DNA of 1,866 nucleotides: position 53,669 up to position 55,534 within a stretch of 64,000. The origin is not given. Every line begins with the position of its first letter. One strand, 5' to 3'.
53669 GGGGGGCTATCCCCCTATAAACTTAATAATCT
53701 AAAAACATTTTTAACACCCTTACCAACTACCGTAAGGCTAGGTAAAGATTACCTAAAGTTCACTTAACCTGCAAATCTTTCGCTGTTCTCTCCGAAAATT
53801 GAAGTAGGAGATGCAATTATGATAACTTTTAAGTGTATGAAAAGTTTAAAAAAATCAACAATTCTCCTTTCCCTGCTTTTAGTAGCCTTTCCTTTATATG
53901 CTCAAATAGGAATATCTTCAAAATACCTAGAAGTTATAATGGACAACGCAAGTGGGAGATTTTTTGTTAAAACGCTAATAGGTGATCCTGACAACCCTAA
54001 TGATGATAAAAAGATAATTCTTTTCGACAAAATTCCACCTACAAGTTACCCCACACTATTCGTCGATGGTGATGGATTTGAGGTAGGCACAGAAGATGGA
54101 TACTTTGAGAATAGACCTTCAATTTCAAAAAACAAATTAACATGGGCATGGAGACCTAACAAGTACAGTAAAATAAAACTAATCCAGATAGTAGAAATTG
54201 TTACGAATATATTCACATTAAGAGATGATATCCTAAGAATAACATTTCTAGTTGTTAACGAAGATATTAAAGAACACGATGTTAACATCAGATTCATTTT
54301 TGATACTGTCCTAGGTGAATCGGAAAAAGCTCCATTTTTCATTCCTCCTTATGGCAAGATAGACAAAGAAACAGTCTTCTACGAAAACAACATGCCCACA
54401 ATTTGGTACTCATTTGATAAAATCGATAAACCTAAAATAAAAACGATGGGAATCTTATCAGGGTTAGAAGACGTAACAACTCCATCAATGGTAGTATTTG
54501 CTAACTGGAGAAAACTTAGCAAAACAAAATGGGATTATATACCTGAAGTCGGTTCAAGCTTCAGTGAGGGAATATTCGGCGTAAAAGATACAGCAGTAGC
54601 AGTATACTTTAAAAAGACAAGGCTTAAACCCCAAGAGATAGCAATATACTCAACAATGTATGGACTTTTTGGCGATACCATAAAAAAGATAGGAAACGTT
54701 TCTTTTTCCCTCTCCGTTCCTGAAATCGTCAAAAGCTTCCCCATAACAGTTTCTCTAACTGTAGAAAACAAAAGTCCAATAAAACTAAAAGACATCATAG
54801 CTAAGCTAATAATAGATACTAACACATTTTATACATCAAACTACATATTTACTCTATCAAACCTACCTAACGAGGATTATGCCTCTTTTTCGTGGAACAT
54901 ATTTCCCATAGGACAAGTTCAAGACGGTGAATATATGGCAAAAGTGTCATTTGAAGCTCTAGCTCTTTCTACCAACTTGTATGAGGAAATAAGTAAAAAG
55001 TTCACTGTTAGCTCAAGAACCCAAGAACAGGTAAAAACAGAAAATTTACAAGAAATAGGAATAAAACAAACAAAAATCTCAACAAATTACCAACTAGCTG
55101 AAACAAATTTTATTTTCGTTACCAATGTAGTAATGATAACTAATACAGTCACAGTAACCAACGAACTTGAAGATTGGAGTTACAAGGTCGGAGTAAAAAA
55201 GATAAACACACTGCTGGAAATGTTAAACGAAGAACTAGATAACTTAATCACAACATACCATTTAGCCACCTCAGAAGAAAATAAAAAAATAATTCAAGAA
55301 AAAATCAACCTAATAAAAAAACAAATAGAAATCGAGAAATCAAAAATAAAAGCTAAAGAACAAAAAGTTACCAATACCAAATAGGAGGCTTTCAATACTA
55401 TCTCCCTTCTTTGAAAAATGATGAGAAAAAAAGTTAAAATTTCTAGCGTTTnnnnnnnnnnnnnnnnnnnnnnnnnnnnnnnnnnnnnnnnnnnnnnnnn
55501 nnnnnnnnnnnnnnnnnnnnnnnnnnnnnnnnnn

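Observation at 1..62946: Predicted exported proteins are enriched in Thr-Asn, a candidate sequon for an uncharacterised protein modification (glycosylation?) system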

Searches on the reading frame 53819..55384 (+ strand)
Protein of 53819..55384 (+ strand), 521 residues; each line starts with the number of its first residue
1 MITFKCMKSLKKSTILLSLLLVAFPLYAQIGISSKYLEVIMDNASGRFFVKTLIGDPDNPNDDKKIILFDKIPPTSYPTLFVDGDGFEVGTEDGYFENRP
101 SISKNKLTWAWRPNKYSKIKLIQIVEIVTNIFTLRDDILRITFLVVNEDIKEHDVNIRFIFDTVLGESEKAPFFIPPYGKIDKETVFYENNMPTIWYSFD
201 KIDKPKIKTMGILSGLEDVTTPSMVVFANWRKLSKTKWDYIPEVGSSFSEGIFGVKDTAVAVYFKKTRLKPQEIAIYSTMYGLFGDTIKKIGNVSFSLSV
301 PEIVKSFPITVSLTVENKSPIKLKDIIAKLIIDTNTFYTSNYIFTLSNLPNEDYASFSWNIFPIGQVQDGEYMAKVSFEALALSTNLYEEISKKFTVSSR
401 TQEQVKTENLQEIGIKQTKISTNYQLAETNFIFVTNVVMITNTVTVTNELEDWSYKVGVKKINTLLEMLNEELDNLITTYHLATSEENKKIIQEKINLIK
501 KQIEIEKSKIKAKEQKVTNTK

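Call 6: search_protein_families(library=pfam, proteins=[window:53819-55384:+], max_evalue=0.01)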
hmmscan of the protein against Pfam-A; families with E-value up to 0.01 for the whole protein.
window:53819-55384:+ (521 aa): 0 families

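Call 17: find_homologous_proteins(query=window:53819-55384:+, max_evalue=0.001)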
Query window:53819-55384:+ (521 aa): 14 proteins with E <= 0.001 among 8000 candidates.
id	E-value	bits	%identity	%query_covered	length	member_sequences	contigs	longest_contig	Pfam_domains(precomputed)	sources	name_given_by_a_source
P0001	0.0e+0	1136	100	100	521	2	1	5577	-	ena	-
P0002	2.0e-273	926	83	94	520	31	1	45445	-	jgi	jgi:hypothetical protein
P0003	4.8e-220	750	66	96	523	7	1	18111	-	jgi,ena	-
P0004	8.2e-187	640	56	97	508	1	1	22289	-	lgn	-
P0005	2.5e-184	632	57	95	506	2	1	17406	-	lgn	-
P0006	1.5e-179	616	55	96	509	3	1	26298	-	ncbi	ncbi:MAG: hypothetical protein ACP5QP_01955 [Brevinematia bacterium]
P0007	1.1e-174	600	52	96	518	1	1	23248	-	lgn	-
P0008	2.1e-174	599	53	95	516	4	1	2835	-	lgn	-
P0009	1.0e-173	597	55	95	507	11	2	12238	-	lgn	-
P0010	2.6e-171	589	52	90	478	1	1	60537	-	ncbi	ncbi:MAG: hypothetical protein ABDH28_00450 [Brevinematia bacterium]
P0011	5.2e-169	581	54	95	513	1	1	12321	-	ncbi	ncbi:MAG: hypothetical protein ACK4F9_02945 [Brevinematia bacterium]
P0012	1.4e-167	577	53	96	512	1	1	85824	-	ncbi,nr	ncbi:MAG: hypothetical protein N2712_05210 [Brevinematales bacterium]|nr:hypothetical protein [Brevi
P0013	2.1e-160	553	52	94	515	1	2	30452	-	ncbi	-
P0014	4.4e-56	209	29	98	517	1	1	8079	-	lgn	-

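Call 19: find_related_loci(query=A1, collection=genome_contigs, flank=10000)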
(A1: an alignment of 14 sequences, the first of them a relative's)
Query A1 (521 aa) in genome_contigs; peptide patterns used: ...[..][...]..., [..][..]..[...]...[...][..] (x = any residue, [..] = any of these).
59 stretches matched a pattern; 9 encode a relative of the query (tblastn E <= 1e-3); 9 distinct loci.
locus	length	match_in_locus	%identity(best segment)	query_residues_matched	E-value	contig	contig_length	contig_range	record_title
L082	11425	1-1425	83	40-516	0e+0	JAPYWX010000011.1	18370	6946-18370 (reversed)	MAG: Spirochaetes bacterium isolate RSWP19 scaffold_435_c1, whole genome shotgun sequence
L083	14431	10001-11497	55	15-513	0e+0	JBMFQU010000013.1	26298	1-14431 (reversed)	MAG: Brevinematia bacterium isolate KM4344-23 NODE_13_length_26298_cov_9.904733, whole genome shotgun sequence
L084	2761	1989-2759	65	10-266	7e-115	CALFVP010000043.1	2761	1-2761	MAG: uncultured bacterium isolate H1_Bin_Bin_93_1 genome assembly, contig: c_000000033700, whole genome shotgun sequence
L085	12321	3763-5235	54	19-511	4e-178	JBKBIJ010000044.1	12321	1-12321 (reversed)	MAG: Brevinematia bacterium isolate 21I_069.bin.51 NODE_44_length_12321_cov_4.650441, whole genome shotgun sequence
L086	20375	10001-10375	33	139-265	2e-12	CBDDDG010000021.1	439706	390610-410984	MAG: Salinispira sp. isolate d360f53b-5d9a-44a8-9a98-b0cd9caa4a36 genome assembly, contig: contig_21, whole genome shotg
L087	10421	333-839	26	116-285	1e-8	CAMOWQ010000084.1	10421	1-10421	MAG: uncultured Treponema sp. isolate SRR873605_bin.134_metaWRAP_v1.3_MAG genome assembly, contig: NODE_16334_length_104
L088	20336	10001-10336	28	157-273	8e-8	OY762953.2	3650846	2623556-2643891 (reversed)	MAG: Treponemataceae bacterium isolate a6accef0-0fd1-414a-935d-742eec6b5613 genome assembly, chromosome: 1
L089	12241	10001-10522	25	93-270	2e-7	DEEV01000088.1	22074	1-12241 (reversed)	MAG TPA_asm: Treponema sp. UBA2869 UBA2869_contig_48055, whole genome shotgun sequence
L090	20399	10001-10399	28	136-273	3e-7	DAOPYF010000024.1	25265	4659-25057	MAG TPA_asm: Treponemataceae bacterium isolate AMR_MDS_1321 NODE_1951_length_25265_cov_10.167711, whole genome shotgun s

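Call 20: find_encoding_contigs(protein=P0012, flank=10000, max_places=3)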
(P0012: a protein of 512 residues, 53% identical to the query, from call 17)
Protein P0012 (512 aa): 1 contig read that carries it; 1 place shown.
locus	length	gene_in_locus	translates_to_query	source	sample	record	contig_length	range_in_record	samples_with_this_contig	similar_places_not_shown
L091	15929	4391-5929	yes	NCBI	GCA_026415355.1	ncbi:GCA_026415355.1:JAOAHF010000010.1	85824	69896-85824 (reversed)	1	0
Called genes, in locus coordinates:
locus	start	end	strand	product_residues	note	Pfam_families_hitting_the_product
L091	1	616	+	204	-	PF02806:Alpha-amylase_C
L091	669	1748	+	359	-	-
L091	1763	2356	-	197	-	-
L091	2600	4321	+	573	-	PF00128:Alpha-amylase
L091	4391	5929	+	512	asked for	-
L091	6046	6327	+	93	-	PF00203:Ribosomal_S19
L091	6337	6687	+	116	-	PF00237:Ribosomal_L22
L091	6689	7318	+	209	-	PF07650:KH_2, PF00189:Ribosomal_S3_C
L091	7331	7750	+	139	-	PF00252:Ribosomal_L16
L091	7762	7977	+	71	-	PF00831:Ribosomal_L29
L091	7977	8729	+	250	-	PF02463:SMC_N (weak), PF00005:ABC_tran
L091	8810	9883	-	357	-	PF01300:Sua5_yciO_yrdC, PF03481:Sua5_C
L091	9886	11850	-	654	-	PF00122:E1-E2_ATPase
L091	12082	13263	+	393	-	PF00579:tRNA-synt_1b, PF22421:SYY_C-terminal, PF01479:S4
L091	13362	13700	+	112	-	PF01740:STAS, PF13466:STAS_2 (weak)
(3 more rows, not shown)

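Call 21: find_encoding_contigs(protein=P0010, flank=10000, max_places=3)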
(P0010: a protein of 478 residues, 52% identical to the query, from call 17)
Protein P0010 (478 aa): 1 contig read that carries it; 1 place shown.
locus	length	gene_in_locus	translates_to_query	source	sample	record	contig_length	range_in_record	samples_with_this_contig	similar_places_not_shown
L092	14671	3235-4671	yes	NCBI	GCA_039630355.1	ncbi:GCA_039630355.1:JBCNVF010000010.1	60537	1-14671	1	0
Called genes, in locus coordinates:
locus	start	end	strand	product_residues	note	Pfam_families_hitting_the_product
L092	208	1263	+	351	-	PF00535:Glycos_transf_2, PF10111:Glyco_tranf_2_2 (weak), PF13641:Glyco_tranf_2_3 (weak)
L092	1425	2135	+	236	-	PF21033:RMD1-3, PF16811:TAtT (weak)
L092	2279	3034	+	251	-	-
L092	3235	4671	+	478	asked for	-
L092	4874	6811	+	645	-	PF03979:Sigma70_r1_1, PF00140:Sigma70_r1_2, PF04542:Sigma70_r2, PF04539:Sigma70_r3, PF04545:Sigma70_r4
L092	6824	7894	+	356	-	PF02653:BPD_transp_2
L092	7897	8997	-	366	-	PF04389:Peptidase_M28, PF01546:Peptidase_M20, PF05343:Peptidase_M42, PF07687:M20_dimer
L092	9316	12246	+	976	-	PF26550:Tricorn_2nd, PF26549:Tricorn_N (weak), PF07676:PD40 (weak), PF26549:Tricorn_N (weak)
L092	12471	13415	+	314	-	PF00480:ROK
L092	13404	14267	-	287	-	PF01678:DAP_epimerase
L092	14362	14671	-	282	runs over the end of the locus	PF02511:Thy1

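Call 22: find_encoding_contigs(protein=P0002, flank=10000, max_places=3)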
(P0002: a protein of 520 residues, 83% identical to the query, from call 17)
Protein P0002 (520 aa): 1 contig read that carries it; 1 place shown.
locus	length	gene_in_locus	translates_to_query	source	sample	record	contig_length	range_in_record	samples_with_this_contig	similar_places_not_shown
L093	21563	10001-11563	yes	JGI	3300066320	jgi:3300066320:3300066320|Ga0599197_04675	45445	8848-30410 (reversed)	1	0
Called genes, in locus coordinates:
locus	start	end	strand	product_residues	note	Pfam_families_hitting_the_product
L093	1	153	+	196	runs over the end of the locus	PF00440:TetR_N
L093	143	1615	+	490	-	PF02321:OEP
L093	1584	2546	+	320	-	PF25973:BSH_CzcB (faint), PF25917:BSH_RND, PF25944:Beta-barrel_RND (weak), PF25954:Beta-barrel_RND_2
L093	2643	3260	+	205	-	-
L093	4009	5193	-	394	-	PF00202:Aminotran_3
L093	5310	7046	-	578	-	PF01336:tRNA_anti-codon, PF00152:tRNA-synt_2, PF01409:tRNA-synt_2d (faint)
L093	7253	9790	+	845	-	PF02922:CBM_48, PF00128:Alpha-amylase (faint), PF21653:pulA_all-beta (weak)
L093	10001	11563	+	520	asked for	-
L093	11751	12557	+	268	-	PF02673:BacA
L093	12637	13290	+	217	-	PF03819:MazG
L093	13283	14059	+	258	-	PF23023:Anti-Pycsar_Apyc1, PF00753:Lactamase_B (weak), PF12706:Lactamase_B_2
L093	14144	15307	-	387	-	-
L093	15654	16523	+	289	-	PF01073:3Beta_HSD (faint), PF01370:Epimerase, PF02719:Polysacc_synt_2 (faint), PF04321:RmlD_sub_bind, PF16363:GDP_Man_Dehyd, PF07993:NAD_binding_4 (weak)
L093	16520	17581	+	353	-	PF01073:3Beta_HSD, PF01370:Epimerase, PF02719:Polysacc_synt_2, PF04321:RmlD_sub_bind, PF07993:NAD_binding_4, PF16363:GDP_Man_Dehyd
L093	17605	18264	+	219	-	PF02581:TMP-TENI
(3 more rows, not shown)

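Call 34: predict_structure(alignment_id=A1)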
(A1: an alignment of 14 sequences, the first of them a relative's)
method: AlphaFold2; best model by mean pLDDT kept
length: 521 residues; sequences in the alignment: 14
mean_pLDDT: 74.7   pTM: 0.65
mean pLDDT of the five models: 74.7, 73.2, 73.1, 72.6, 70.0
residues with pLDDT >= 90: 75; 70-90: 304; 50-70: 71; < 50: 71
segments of 3 or more residues with pLDDT < 50: 65-67, 70-73, 166-169, 250-255, 401-409, 414-417, 420-453
pLDDT, mean of each block of 10 residues (from residue 1): 66 81 63 81 75 56 49 67 90 84 82 92 89 83 91 91 57 78 82 82 71 78 86 76 61 60 90 86 73 85 82 88 92 88 89 87 86 93 85 83 43 48 36 23 27 57 80 83 81 85 82 64 39
secondary structure, 60 per line:
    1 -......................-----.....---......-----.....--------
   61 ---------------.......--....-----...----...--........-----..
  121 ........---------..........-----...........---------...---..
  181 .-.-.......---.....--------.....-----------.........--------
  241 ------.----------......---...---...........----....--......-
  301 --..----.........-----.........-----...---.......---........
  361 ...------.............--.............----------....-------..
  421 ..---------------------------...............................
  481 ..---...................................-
elements in order: H2-23 E29-33 E37-42 E48-52 E76-82 E85-88 E94-96 E101-103 E106-113 E119-128 E138-147 E153-163 E173-175 E179-181 E185-188 E195-199 E208-212 E224-229 E258-263 E267-269 E273-283 E288-291 E294-299 E309-317 E323-331 E337-339 E343-349 E353-363 E370-382 E385-397 H408-411 E419-422 H450-482 H486-520

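Call 35: find_related_loci(query=A1, collection=metagenome_contigs, flank=10000)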
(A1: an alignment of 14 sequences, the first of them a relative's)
Query A1 (521 aa) in metagenome_contigs; peptide patterns used: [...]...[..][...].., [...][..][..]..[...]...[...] (x = any residue, [..] = any of these).
139 stretches matched a pattern; 7 encode a relative of the query (tblastn E <= 1e-3); 7 distinct loci.
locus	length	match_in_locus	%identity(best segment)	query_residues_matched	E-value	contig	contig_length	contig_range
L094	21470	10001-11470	83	25-516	0e+0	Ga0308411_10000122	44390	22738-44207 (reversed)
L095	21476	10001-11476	83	25-518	0e+0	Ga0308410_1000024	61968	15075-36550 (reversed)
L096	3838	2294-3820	53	5-511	0e+0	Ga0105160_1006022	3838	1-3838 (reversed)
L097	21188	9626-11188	50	1-512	6e-165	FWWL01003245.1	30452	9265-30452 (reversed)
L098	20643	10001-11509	66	15-512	0e+0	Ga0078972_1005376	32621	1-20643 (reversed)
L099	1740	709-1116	31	141-278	1e-13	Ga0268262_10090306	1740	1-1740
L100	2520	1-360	31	157-278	4e-11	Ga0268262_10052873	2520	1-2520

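Call 37: find_encoding_contigs(protein=P0007, flank=10000, max_places=3)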
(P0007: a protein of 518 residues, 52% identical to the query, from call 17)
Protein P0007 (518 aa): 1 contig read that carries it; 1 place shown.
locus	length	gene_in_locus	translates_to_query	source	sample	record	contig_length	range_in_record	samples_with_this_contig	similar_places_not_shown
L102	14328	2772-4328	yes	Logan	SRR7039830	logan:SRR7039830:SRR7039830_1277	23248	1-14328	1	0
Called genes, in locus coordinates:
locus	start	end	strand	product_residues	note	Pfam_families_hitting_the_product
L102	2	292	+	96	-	?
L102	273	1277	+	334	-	PF13641:Glyco_tranf_2_3 (faint), PF00535:Glycos_transf_2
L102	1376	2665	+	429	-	PF01547:SBP_bac_1, PF13416:SBP_bac_8, PF13343:SBP_bac_6 (faint)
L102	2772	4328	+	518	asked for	-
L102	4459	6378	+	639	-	PF03979:Sigma70_r1_1, PF00140:Sigma70_r1_2, PF04542:Sigma70_r2, PF04539:Sigma70_r3, PF04545:Sigma70_r4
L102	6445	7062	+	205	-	PF00117:GATase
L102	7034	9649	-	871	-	PF00330:Aconitase, PF00694:Aconitase_C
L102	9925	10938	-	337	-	PF01032:FecCD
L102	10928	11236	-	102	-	PF00581:Rhodanese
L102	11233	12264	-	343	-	PF00154:RecA_N, PF08423:Rad51, PF06745:ATPase (weak), PF27531:MT3502_N (weak), PF21096:RecA_C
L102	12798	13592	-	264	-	PF02405:MlaE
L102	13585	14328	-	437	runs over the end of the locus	PF01523:PmbA_TldD_1st, PF19289:PmbA_TldD_3rd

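Call 38: find_encoding_contigs(protein=P0004, flank=10000, max_places=3)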
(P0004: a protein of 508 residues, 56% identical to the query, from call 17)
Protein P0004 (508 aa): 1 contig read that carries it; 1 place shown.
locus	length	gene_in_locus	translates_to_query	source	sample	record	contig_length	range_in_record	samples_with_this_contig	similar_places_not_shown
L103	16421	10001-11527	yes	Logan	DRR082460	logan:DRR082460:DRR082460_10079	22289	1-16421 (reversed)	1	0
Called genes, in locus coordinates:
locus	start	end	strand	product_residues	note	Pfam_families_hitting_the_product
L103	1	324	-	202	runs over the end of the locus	PF01121:CoaE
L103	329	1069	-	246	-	PF01255:Prenyltransf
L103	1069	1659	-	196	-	PF01765:RRF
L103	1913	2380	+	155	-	PF02082:Rrf2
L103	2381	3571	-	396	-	-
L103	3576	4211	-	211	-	PF01618:MotA_ExbB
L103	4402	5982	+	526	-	PF00528:BPD_transp_1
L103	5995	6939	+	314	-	PF00528:BPD_transp_1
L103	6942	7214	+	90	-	PF01313:Bac_export_3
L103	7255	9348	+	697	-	PF00082:Peptidase_S8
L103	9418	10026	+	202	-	-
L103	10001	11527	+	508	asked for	-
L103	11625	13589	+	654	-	PF03979:Sigma70_r1_1, PF00140:Sigma70_r1_2, PF04542:Sigma70_r2, PF04539:Sigma70_r3, PF04545:Sigma70_r4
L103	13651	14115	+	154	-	-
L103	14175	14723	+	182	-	-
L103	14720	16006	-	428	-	-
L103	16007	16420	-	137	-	?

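Call 40: search_protein_families(library=pfam, proteins=[L083:1324-4239:-, L098:17020-20016:-, L097:20544-21161:-, L098:125-3040:-, L083:7183-9312:+, L103:14720-16006:-, L097:11382-12683:-, L098:15847-17007:-], max_evalue=0.001)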
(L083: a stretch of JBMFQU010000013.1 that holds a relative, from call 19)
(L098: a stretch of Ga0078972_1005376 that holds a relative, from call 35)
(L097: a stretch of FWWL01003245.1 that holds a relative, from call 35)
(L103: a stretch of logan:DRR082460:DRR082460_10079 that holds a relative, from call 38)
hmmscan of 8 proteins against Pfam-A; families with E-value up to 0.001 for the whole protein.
L083:1324-4239:- (971 aa): 0 families

L098:17020-20016:- (998 aa): 3 families
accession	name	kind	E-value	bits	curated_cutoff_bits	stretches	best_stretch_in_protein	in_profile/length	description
PF10989.13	DUF2808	-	9.5e-12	45.6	25.3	1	488-560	20-97/146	Protein of unknown function (DUF2808)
PF13860.13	FlgD_ig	-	2.8e-06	27.7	27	1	916-980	12-76/79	FlgD Ig-like domain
PF18962.6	Por_Secre_tail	-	5.3e-06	27.1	27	1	907-980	1-65/75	Secretion system C-terminal sorting domain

L097:20544-21161:- (205 aa): 0 families

L098:125-3040:- (971 aa): 0 families

L083:7183-9312:+ (709 aa): 2 families
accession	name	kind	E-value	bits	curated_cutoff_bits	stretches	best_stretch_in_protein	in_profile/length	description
PF00082.27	Peptidase_S8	-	1.3e-44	153.1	21.8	2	149-340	1-180/288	Subtilase family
PF18962.6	Por_Secre_tail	-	5.9e-06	26.9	27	1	636-707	7-75/75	Secretion system C-terminal sorting domain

L103:14720-16006:- (428 aa): 0 families

L097:11382-12683:- (433 aa): 0 families

L098:15847-17007:- (386 aa): 2 families
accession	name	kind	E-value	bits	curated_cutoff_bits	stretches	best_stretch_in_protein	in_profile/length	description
PF07719.23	TPR_2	-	0.00046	20.6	27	0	339-368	5-34/34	Tetratricopeptide repeat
PF13181.12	TPR_8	-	0.00081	19.8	25.7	0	339-368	5-34/34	Tetratricopeptide repeat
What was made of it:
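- Closest known: Bacteroidota general O-glycosylation motif D-. Same: T9SS-type C-terminal domains also occur in Brevinematia proteins (call 40).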
